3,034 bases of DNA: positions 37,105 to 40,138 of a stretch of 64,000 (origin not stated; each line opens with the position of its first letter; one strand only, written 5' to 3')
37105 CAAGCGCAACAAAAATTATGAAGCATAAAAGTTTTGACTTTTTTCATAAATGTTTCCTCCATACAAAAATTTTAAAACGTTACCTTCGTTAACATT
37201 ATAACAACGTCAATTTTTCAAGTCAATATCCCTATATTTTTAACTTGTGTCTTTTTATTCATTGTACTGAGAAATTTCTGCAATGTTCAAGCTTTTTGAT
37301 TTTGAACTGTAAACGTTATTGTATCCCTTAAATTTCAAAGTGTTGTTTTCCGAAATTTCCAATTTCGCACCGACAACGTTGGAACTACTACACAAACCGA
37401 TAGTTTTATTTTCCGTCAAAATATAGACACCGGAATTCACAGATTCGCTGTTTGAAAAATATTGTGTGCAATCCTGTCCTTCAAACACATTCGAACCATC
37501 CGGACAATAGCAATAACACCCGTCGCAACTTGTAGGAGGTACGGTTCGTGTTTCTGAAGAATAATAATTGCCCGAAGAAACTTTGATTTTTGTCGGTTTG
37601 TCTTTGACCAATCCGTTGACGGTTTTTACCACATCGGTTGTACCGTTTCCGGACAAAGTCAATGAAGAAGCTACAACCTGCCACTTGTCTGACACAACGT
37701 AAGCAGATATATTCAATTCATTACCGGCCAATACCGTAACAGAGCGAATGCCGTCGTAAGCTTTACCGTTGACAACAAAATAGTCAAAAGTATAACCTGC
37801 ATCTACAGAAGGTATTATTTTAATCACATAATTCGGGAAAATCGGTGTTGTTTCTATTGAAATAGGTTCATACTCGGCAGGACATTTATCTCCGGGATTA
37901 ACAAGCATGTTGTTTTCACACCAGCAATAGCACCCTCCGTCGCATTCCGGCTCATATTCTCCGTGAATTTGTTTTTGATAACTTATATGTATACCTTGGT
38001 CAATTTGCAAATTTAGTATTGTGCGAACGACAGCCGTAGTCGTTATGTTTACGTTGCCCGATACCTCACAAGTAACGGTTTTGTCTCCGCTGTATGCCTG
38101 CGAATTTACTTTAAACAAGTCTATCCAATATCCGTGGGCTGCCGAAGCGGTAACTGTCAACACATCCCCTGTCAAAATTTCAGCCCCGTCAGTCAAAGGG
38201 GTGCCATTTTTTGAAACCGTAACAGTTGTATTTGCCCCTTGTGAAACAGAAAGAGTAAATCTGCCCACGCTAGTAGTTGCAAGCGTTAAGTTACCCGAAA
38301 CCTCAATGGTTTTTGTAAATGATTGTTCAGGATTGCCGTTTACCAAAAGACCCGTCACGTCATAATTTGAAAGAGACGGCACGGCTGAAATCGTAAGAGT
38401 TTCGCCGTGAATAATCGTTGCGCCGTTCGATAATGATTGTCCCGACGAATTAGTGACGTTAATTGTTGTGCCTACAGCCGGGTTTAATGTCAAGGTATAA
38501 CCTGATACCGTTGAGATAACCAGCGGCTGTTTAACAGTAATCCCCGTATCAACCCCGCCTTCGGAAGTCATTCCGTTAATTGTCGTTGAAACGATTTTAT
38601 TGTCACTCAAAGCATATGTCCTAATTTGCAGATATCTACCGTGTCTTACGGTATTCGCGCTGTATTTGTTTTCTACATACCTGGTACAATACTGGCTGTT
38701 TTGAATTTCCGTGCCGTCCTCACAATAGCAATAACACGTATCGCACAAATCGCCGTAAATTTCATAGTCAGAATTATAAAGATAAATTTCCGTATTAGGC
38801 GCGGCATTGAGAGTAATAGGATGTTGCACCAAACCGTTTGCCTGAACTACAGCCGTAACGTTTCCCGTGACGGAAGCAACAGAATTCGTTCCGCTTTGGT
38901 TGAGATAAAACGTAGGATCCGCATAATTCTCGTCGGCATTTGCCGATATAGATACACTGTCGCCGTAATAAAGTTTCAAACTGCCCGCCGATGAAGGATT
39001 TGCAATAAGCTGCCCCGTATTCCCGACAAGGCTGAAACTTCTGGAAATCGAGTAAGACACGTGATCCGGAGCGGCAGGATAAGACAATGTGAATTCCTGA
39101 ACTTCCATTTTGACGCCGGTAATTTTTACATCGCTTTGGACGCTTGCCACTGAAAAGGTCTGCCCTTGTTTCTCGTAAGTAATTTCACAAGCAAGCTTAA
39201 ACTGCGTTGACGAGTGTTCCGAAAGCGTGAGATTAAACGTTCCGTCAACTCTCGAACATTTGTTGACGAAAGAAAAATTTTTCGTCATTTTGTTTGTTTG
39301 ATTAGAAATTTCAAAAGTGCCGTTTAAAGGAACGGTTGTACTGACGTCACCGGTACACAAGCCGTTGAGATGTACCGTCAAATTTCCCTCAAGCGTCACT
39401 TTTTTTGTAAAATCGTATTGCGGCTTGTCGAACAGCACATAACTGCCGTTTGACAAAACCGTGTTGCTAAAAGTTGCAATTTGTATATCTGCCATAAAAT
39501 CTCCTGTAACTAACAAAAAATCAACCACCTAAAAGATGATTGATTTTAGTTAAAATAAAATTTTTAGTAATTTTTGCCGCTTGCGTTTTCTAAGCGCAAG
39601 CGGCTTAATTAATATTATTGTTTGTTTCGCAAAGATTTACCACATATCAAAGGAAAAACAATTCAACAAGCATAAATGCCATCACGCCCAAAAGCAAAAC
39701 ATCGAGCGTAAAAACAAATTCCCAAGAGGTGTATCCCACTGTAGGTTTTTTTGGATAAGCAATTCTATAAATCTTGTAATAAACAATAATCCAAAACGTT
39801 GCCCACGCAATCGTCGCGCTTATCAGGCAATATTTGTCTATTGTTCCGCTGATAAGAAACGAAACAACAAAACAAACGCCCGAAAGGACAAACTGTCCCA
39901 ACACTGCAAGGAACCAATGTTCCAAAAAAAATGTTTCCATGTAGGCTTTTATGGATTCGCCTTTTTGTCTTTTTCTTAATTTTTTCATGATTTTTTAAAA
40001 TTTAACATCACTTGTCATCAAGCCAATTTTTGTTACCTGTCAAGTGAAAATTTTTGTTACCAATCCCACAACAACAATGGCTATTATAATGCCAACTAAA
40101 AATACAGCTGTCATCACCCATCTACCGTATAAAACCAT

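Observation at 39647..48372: Leaderless RHS/YD toxin operon led by a holin-like gene: candidate undescribed export/delivery module for a Gram-positive polymorphic toxin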

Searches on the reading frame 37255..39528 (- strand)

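Call 4: search_protein_families(library=pfam, proteins=[window:37255-39528:-], max_evalue=0.01)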
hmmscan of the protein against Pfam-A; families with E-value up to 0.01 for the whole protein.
window:37255-39528:- (757 aa): 1 family
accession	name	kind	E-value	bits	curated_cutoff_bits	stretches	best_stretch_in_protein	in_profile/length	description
PF18998.6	Flg_new_2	-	0.0086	16.5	23.6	0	434-497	3-67/73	Divergent InlB B-repeat domain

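Call 5: search_protein_families(library=ncbifam, proteins=[window:37255-39528:-], max_evalue=0.01)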
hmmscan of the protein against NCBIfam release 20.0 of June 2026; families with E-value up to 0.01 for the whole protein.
window:37255-39528:- (757 aa): 0 families

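Call 35: search_protein_families(library=phrogs, proteins=[window:37255-39495:-], max_evalue=0.01)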
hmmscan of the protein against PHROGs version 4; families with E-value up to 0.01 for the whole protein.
window:37255-39495:- (746 aa): 0 families

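Call 84: search_protein_families(library=padloc, proteins=[window:37255-39495:-], max_evalue=0.01)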
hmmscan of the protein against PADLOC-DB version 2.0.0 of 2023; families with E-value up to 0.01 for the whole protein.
window:37255-39495:- (746 aa): 0 families

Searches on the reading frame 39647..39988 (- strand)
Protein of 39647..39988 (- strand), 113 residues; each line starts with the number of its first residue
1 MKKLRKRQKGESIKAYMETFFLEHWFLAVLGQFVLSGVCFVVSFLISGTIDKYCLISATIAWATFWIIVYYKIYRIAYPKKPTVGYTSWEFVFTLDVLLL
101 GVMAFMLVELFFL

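Call 4: search_protein_families(library=pfam, proteins=[window:39647-39988:-], max_evalue=0.01)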
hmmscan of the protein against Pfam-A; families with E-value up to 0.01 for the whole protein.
window:39647-39988:- (113 aa): 0 families

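Call 5: search_protein_families(library=ncbifam, proteins=[window:39647-39988:-], max_evalue=0.01)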
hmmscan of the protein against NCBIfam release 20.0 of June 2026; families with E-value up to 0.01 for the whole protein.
window:39647-39988:- (113 aa): 0 families

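Call 35: search_protein_families(library=phrogs, proteins=[window:39647-39988:-], max_evalue=0.01)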
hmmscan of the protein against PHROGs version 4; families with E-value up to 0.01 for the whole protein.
window:39647-39988:- (113 aa): 0 families

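Call 84: search_protein_families(library=padloc, proteins=[window:39647-39988:-], max_evalue=0.01)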
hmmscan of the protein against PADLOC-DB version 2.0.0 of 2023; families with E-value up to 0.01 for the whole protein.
window:39647-39988:- (113 aa): 0 families
